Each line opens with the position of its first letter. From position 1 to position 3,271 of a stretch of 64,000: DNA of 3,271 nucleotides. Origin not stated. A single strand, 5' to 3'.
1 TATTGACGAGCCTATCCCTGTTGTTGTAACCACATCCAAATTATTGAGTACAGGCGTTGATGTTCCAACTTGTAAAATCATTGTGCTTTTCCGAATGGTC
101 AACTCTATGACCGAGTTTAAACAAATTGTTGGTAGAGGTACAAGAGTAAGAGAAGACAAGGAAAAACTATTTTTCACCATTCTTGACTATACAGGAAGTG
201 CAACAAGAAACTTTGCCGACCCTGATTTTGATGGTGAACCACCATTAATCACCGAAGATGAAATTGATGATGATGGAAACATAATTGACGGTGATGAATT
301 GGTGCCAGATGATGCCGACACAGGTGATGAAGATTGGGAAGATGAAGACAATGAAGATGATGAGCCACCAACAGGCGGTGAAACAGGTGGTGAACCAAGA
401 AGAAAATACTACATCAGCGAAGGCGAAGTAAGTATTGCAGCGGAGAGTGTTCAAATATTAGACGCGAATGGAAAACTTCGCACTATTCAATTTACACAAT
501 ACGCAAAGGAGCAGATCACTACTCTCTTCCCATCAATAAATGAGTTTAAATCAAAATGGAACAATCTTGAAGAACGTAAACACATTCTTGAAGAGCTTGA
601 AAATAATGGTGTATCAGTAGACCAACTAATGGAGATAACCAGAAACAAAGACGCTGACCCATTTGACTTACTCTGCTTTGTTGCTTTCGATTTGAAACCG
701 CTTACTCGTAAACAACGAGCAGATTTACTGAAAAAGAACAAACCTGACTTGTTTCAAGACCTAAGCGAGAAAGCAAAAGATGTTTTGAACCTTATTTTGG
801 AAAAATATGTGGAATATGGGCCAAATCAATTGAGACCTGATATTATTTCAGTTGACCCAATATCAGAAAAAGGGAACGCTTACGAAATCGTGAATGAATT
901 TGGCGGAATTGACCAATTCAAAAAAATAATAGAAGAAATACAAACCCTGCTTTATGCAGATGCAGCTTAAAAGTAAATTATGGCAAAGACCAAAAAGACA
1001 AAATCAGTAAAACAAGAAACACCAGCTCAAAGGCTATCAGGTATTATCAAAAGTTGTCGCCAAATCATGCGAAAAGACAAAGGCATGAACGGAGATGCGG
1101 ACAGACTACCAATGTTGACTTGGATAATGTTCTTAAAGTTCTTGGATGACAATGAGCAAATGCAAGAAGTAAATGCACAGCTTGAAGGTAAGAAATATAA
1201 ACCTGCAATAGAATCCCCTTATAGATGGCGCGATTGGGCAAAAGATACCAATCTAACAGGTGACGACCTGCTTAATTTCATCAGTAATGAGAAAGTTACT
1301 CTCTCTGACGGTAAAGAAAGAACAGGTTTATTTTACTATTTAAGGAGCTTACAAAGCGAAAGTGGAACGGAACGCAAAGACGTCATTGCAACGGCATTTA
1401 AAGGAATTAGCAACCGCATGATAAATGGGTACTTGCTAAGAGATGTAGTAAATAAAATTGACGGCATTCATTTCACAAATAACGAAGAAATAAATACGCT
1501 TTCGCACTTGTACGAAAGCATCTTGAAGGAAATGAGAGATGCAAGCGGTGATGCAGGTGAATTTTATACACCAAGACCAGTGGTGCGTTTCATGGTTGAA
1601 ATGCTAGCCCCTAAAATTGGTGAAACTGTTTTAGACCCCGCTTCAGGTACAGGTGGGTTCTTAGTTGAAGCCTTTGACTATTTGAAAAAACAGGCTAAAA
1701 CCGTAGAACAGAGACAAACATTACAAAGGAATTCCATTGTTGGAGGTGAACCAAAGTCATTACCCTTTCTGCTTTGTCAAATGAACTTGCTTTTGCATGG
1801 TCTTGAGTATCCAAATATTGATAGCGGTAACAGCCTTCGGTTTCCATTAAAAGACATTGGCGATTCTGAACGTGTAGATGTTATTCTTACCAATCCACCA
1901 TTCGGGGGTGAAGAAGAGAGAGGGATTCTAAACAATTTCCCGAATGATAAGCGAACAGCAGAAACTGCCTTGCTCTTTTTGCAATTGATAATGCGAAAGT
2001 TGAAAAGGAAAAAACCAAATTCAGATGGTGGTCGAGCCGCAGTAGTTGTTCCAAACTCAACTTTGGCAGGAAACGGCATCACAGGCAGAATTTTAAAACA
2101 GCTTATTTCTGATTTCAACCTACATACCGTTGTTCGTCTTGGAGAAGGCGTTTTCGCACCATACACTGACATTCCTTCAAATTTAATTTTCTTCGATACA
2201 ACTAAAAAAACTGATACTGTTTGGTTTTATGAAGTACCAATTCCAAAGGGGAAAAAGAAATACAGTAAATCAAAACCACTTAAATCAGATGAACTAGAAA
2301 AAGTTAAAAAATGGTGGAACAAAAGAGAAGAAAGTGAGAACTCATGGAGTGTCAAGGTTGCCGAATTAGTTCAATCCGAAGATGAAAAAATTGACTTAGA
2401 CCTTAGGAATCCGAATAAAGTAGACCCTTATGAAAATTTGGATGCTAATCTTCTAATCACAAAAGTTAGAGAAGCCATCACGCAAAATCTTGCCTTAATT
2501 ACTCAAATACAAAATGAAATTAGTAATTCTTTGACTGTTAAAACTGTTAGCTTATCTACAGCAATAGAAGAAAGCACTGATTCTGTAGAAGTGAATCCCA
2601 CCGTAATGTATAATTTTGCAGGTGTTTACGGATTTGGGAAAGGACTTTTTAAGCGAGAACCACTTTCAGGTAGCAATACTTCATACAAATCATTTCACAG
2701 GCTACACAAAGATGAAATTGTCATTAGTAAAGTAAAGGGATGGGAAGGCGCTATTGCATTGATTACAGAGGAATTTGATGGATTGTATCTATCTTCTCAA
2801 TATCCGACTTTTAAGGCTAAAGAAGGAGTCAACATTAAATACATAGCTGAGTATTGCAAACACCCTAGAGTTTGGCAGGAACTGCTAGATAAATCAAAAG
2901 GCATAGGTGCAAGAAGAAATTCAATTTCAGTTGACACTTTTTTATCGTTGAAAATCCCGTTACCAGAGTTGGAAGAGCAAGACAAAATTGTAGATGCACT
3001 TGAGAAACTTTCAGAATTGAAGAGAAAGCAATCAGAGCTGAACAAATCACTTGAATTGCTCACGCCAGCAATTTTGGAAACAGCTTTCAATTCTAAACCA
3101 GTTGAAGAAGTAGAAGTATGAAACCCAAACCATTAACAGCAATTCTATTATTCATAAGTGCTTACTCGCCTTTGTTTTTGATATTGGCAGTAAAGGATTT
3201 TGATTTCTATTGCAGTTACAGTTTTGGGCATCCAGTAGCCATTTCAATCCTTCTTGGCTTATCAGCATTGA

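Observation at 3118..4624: Two-gene module (4-TM protein plus 318-aa soluble protein) translationally coupled to the 3' end of a type I R-M operon: Kiwa-like or a new partner system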

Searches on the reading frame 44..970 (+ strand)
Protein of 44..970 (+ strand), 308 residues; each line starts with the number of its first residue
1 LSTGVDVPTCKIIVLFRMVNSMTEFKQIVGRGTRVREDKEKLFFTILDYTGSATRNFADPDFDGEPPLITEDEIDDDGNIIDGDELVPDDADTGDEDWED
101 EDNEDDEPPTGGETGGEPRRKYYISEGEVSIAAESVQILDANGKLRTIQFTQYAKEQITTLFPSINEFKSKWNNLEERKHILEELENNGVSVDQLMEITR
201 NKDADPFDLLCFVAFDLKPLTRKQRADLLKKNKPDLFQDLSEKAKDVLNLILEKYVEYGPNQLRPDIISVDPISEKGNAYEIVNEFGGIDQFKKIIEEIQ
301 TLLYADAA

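Call 3: search_protein_families(library=pfam, proteins=[window:44-970:+], max_evalue=1)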
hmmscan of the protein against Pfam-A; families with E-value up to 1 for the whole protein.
window:44-970:+ (308 aa): 4 families
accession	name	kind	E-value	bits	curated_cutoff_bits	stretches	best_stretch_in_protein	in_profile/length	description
PF08463.15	EcoEI_R_C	-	4.3e-28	98.9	24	1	149-304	2-163/163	EcoEI R protein C-terminal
PF00271.37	Helicase_C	-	0.0011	19.6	23.5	1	2-35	76-109/110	Helicase conserved C-terminal domain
PF23037.1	KOWx_SPT5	-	0.17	12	20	1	130-154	23-47/49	Transcription elongation factor SPT5, KOWx domain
PF13274.11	SocA_Panacea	-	0.18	13.2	25.7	1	203-263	78-102/113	Antitoxin SocA-like, Panacea domain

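Call 4: search_protein_families(library=padloc, proteins=[window:44-970:+], max_evalue=1)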
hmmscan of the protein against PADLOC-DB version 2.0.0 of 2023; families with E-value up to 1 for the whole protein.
window:44-970:+ (308 aa): 6 families
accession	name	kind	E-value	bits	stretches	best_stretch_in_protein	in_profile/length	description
PDLC03049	REase_I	-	2.4e-62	209.1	1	1-305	490-801/807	Type I restriction enzyme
PDLC03050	REase_I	-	3.8e-29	100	1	118-304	27-212/219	Type I restriction enzyme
PDLC03047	REase_I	-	1.3e-05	21.1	1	2-62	670-733/1107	Type I restriction enzyme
PDLC03659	mREase_IV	-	0.00015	17.8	1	3-57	521-573/945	Type IV methyl-directed restriction enzyme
PDLC03658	mREase_IV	-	0.00025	16.9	1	3-57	513-565/953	Type IV methyl-directed restriction enzyme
PDLC03042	REase_I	-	0.00049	15.6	1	2-49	797-844/1170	Type I restriction enzyme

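Call 21: search_protein_families(library=ncbifam, proteins=[window:44-970:+], max_evalue=0.01)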
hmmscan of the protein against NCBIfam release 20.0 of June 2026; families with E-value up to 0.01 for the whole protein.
window:44-970:+ (308 aa): 3 families
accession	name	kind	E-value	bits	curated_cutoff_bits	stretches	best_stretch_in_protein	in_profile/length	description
NF046051.1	restrict_EcoAI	equivalog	1.6e-87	294.7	550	1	1-304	480-767/768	EcoAI/FtnUII family type I restriction enzme subunit R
NF053632.1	heli_RadD_YejH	equivalog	7e-08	31.2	720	1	2-54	309-359/573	DNA repair helicase RadD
NF008521.0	PRK11448.1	equivalog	7.3e-07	27.6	729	1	2-48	767-813/1123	type I restriction-modification system endonuclease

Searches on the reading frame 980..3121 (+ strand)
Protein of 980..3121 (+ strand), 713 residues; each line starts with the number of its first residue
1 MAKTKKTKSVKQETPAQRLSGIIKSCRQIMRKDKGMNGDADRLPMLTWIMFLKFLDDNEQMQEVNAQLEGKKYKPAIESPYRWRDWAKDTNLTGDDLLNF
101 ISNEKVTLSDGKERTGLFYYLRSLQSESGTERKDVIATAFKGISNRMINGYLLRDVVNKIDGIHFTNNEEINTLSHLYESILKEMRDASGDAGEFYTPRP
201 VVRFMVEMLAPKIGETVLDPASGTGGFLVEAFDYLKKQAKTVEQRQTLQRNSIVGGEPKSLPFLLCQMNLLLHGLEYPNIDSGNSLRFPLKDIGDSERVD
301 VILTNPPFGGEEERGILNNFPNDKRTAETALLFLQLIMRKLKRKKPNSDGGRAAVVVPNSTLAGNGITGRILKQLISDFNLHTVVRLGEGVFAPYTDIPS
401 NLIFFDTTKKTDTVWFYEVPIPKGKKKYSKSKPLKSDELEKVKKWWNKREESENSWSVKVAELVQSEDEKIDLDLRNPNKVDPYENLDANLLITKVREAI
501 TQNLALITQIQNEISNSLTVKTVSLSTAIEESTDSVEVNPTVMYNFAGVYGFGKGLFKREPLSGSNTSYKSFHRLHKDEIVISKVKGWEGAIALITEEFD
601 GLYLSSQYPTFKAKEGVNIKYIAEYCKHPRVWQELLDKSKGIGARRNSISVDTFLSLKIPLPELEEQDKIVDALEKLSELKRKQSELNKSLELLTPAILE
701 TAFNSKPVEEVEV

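Call 3: search_protein_families(library=pfam, proteins=[window:980-3121:+], max_evalue=1)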
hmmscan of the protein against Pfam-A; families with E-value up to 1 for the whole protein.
window:980-3121:+ (713 aa): 8 families
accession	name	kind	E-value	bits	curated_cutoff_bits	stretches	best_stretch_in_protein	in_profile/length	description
PF02384.22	N6_Mtase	-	2.3e-61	208.2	20.4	1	171-466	3-293/311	N-6 DNA Methylase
PF01420.25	Methylase_S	-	3.3e-09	37.6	22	1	562-685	44-164/168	Type I restriction modification DNA specificity domain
PF12161.14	HsdM_N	-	8.4e-08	33.4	24.5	1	23-159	5-134/135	HsdM N-terminal domain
PF01170.24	UPF0020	-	1.6e-05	25.1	22.3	1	205-309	20-132/197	RMKL-like, methyltransferase domain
PF07669.17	Eco57I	-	1.7e-05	25.4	25.3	1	288-392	69-171/171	Eco57I restriction-modification methylase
PF20473.4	MmeI_Mtase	-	0.00021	21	27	1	216-251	22-57/259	MmeI, DNA-methyltransferase domain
PF01555.25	N6_N4_Mtase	-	0.018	15.4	26.7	0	299-456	1-144/221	DNA methylase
PF10173.14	Mit_KHE1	-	0.038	14.6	22.5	1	403-472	3-73/188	Mitochondrial K+-H+ exchange-related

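Call 4: search_protein_families(library=padloc, proteins=[window:980-3121:+], max_evalue=1)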
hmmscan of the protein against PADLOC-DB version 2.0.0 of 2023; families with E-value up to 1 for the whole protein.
window:980-3121:+ (713 aa): 130 families (the best 25 are shown)
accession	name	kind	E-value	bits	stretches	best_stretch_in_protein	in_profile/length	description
PDLC03025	MTase_I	-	2.2e-173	576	1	18-461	2-432/569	Type I methyltransferase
PDLC03021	MTase_I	-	3.2e-145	482.7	1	19-514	3-489/491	Type I methyltransferase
PDLC03026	MTase_I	-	6.3e-67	224.8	1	33-519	19-482/487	Type I methyltransferase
PDLC04134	mad2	-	2e-63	212.9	1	10-448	133-486/492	mads_2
PDLC03036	MTase_I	-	5e-58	195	2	151-426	171-450/635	Type I methyltransferase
PDLC03031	MTase_I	-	4e-30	102.7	1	148-406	137-402/834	Type I methyltransferase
PDLC03022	MTase_I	-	1.4e-26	91.1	1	152-460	144-456/857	Type I methyltransferase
PDLC03029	MTase_I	-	5.3e-26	89.3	1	139-392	121-389/661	Type I methyltransferase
PDLC03035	MTase_I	-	1.1e-24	84.9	1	148-412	130-392/653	Type I methyltransferase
PDLC03125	Specificity_I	-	1.2e-23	81.6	1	539-679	217-357/394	Type I specificity subunit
PDLC03128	Specificity_I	-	1.5e-23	81.3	1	519-698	2-182/392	Type I specificity subunit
PDLC03038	MTase_I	-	1.1e-22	77.7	1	121-309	98-282/896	Type I methyltransferase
PDLC03240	MTase_II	-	5.7e-21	72.9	1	143-409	136-384/511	Type II methyltransferase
PDLC03039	MTase_I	-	1.4e-20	71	1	152-309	126-280/708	Type I methyltransferase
PDLC03033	MTase_I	-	4.7e-20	70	1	151-459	157-473/541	Type I methyltransferase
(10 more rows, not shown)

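Call 21: search_protein_families(library=ncbifam, proteins=[window:980-3121:+], max_evalue=0.01)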
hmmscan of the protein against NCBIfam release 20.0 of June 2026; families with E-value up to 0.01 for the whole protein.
window:980-3121:+ (713 aa): 5 families
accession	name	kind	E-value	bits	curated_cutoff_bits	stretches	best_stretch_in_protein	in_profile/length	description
NF047738.1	antiphage_MADS2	equivalog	2.8e-24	85.4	720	1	172-405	292-564/654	methylation-associated defense system DNA methyltransferase MAD2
TIGR00497.1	hsdM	equivalog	5.5e-15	55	242.75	1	144-501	148-509/515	type I restriction-modification system subunit M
NF033452.1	BREX_1_MTaseX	exception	2e-06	26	500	0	297-445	506-653/1210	BREX-1 system adenine-specific DNA-methyltransferase PglX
TIGR02987.1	met_A_Alw26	exception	1e-05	24.5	353.5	1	192-310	3-124/523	Alw26I/Eco31I/Esp3I family type II restriction adenine-specific DNA-methyltransferase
TIGR01177.1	TIGR01177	hypoth_equivalog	3.7e-05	23.2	316.55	1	198-231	163-200/330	TIGR01177 family methyltransferase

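Call 31: find_homologous_proteins(query=window:980-3121:+, max_evalue=1e-10)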
Query window:980-3121:+ (713 aa): 8000 proteins with E <= 1e-10 among 8000 candidates; the best 120 are listed.
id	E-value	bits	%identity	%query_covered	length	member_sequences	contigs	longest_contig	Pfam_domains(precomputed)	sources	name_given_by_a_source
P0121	0.0e+0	1597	100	100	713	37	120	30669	PF02384.23,PF07669.18,PF01170.25,PF01420.26,PF12161.15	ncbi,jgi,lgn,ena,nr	ncbi:MAG TPA: N-6 DNA methylase [Marinilabiliaceae bacterium]|jgi:type I restriction enzyme M protei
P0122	0.0e+0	1469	90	100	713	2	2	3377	PF02384.23,PF07669.18,PF01170.25,PF01420.26,PF12161.15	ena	-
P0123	0.0e+0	1296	79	99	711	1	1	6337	PF02384.23,PF07669.18,PF01420.26,PF12161.15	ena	-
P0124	0.0e+0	1283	79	99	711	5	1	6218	PF02384.23,PF07669.18,PF01170.25,PF01420.26,PF12161.15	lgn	-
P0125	0.0e+0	1240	75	100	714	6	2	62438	PF02384.23,PF07669.18,PF01170.25,PF12161.15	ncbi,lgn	-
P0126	0.0e+0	1239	75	100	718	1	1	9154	PF02384.23,PF07669.18,PF01170.25,PF01420.26,PF12161.15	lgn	-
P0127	0.0e+0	1227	74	100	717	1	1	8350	PF02384.23,PF07669.18,PF01170.25,PF12161.15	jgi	jgi:type I restriction enzyme M protein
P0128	0.0e+0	1204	74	98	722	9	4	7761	PF02384.23,PF07669.18,PF01170.25,PF01420.26,PF20473.5,PF12161.15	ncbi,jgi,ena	-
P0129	0.0e+0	1203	74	98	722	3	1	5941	PF02384.23,PF07669.18,PF01170.25,PF01420.26,PF20473.5,PF12161.15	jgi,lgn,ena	-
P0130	0.0e+0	1195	74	98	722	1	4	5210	PF02384.23,PF07669.18,PF01170.25,PF01420.26,PF20473.5,PF12161.15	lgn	-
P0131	0.0e+0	1195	74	98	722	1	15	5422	PF02384.23,PF07669.18,PF01170.25,PF01420.26,PF20473.5,PF12161.15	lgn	-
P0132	0.0e+0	1195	73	99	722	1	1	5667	PF02384.23,PF07669.18,PF01170.25,PF01420.26,PF20473.5,PF12161.15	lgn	-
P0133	0.0e+0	1194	74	98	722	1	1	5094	PF02384.23,PF07669.18,PF01170.25,PF01420.26,PF20473.5,PF12161.15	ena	-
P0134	0.0e+0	1194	74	98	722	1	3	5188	PF02384.23,PF07669.18,PF01170.25,PF01420.26,PF12161.15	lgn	-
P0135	0.0e+0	1194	74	98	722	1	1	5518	PF02384.23,PF07669.18,PF01170.25,PF01420.26,PF20473.5,PF12161.15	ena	-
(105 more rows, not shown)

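Call 44: find_encoding_contigs(protein=P0123, flank=6000, max_places=2)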
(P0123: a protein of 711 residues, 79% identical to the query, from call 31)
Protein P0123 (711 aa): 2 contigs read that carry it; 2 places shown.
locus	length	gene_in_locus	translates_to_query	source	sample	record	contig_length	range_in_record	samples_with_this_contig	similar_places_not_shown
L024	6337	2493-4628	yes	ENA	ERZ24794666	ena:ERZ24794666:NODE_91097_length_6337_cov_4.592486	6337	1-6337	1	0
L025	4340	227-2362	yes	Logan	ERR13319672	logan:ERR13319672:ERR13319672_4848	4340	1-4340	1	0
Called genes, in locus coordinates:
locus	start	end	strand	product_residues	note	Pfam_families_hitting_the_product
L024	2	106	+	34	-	?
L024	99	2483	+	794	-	PF00271:Helicase_C (faint), PF00270:DEAD, PF04851:ResIII, PF18766:SWI2_SNF2, PF08463:EcoEI_R_C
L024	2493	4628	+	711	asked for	PF12161:HsdM_N (weak), PF02384:N6_Mtase, PF07669:Eco57I (weak), PF01420:Methylase_S (weak)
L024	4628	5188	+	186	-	PF28043:KwaA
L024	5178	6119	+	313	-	PF16162:KwaB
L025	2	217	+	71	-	?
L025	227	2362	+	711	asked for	PF12161:HsdM_N (weak), PF02384:N6_Mtase, PF07669:Eco57I (weak), PF01420:Methylase_S (weak)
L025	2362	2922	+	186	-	PF28043:KwaA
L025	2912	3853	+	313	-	PF16162:KwaB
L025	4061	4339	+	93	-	?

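Call 45: find_encoding_contigs(protein=P0125, flank=6000, max_places=2)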
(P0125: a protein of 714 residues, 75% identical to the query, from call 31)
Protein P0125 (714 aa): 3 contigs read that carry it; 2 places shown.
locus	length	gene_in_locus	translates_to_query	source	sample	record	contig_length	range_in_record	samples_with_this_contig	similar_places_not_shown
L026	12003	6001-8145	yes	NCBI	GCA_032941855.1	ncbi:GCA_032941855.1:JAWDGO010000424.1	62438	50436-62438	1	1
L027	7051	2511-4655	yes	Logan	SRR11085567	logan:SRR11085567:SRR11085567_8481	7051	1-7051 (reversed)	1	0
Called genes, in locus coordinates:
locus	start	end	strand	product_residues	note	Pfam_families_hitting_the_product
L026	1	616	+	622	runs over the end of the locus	PF09087:Cyc-maltodext_N, PF00128:Alpha-amylase, PF10438:Cyc-maltodext_C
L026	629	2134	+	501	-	PF07690:MFS_1, PF13347:MFS_2 (weak), PF07690:MFS_1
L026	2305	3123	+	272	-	PF13485:Peptidase_MA_2 (faint)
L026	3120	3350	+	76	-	-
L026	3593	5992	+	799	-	PF00270:DEAD, PF04851:ResIII, PF18766:SWI2_SNF2, PF00271:Helicase_C (weak), PF08463:EcoEI_R_C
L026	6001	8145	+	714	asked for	PF12161:HsdM_N (weak), PF02384:N6_Mtase, PF01170:UPF0020 (faint), PF07669:Eco57I (faint)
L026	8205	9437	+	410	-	PF03235:GmrSD_N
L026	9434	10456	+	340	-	PF02463:SMC_N (faint), PF11398:DUF2813 (faint), PF13175:AAA_15, PF13304:AAA_21, PF13175:AAA_15, PF12476:DUF3696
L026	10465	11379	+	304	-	-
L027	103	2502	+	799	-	PF00270:DEAD, PF04851:ResIII, PF18766:SWI2_SNF2, PF00271:Helicase_C (weak), PF08463:EcoEI_R_C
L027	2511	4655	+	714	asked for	PF12161:HsdM_N (weak), PF02384:N6_Mtase, PF01170:UPF0020 (faint), PF07669:Eco57I (faint)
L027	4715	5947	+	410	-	PF03235:GmrSD_N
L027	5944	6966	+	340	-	PF02463:SMC_N (faint), PF11398:DUF2813 (faint), PF13175:AAA_15, PF13304:AAA_21, PF13175:AAA_15, PF12476:DUF3696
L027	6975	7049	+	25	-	?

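Call 46: find_encoding_contigs(protein=P0126, flank=6000, max_places=2)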
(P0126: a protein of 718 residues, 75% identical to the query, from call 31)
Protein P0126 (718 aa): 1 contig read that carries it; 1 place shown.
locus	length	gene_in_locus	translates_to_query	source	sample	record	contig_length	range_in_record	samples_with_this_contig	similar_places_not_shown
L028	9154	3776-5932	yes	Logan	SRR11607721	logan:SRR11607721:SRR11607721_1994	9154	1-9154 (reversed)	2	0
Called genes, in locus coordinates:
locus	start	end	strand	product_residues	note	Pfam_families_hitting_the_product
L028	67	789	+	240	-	PF02517:Rce1-like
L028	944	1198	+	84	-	-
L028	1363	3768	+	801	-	PF00270:DEAD (weak), PF04851:ResIII, PF18766:SWI2_SNF2, PF00271:Helicase_C (weak), PF08463:EcoEI_R_C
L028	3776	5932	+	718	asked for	PF12161:HsdM_N (weak), PF02384:N6_Mtase, PF01170:UPF0020 (faint), PF07669:Eco57I (weak), PF01420:Methylase_S (weak)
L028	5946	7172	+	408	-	PF03235:GmrSD_N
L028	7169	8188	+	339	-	PF02463:SMC_N (weak), PF11398:DUF2813 (faint), PF13175:AAA_15, PF13476:AAA_23 (faint), PF13304:AAA_21, PF13175:AAA_15, PF12476:DUF3696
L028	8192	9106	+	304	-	-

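Call 91: search_protein_families(library=padloc, proteins=[L026:8205-9437:+, L026:9434-10456:+, L026:10465-11379:+], max_evalue=0.001)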
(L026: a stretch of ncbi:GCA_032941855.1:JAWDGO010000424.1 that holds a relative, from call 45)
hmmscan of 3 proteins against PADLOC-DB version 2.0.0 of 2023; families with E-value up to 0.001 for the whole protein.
L026:8205-9437:+ (410 aa): 6 families
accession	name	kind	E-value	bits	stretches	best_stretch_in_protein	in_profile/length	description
PDLC03877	NsnA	-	3.1e-129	429.6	1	20-409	22-383/385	-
PDLC04027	PD-T4-2_A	-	1.6e-32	110.9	1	49-288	43-275/363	-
PDLC03418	REase_II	-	2.9e-12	44.4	1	60-210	34-162/372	Type II restriction enzyme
PDLC04709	PDC-M55C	-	7.2e-06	22.9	0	36-82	7-52/554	-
PDLC04151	HEC-05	-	5.3e-05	20.1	0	42-91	24-72/600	-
PDLC04150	HEC-05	-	0.00013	19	0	43-89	7-52/583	-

L026:9434-10456:+ (340 aa): 113 families (the best 25 are shown)
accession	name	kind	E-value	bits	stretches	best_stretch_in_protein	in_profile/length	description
PDLC03878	NsnB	-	3.1e-94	314.6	1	1-340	1-343/345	-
PDLC04148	HEC-03B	-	7.8e-28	95.7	2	208-330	315-435/458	-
PDLC02979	AriA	-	3.2e-26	91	2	182-277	270-372/373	-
PDLC04707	PDC-M55A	-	4.4e-26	89.8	2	103-331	178-401/421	-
PDLC04178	HEC-01A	-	2.3e-19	67.7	2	2-84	9-91/399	-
PDLC02980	AriA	-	7.2e-18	63.6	1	23-278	1-303/304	-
PDLC04176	HEC-01A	-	3.3e-16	57.6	2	172-277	209-320/371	-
PDLC04179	HEC-01A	-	2.9e-15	54.3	2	1-86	1-88/459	-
PDLC00067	GajA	-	5.9e-15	52.7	2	2-48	5-52/604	AAA ATPase domain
PDLC04389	PDC-M07A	-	1.2e-14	52.2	1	2-61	6-66/443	-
PDLC04177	HEC-01A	-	5.2e-14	50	2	233-281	296-343/393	-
PDLC00066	GajA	-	1.4e-13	48.3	2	236-278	281-321/567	AAA ATPase domain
PDLC04175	HEC-01A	-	1.6e-13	48.5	2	2-72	6-76/363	-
PDLC02358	Old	-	2.8e-13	47.5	2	2-64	4-66/578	Old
PDLC04391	PDC-M07A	-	3e-13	47.6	1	1-88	1-87/412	-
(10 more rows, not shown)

L026:10465-11379:+ (304 aa): 1 family
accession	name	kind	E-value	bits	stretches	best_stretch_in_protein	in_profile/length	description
PDLC03897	NsnC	-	7.5e-85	283.2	1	1-301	1-297/298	-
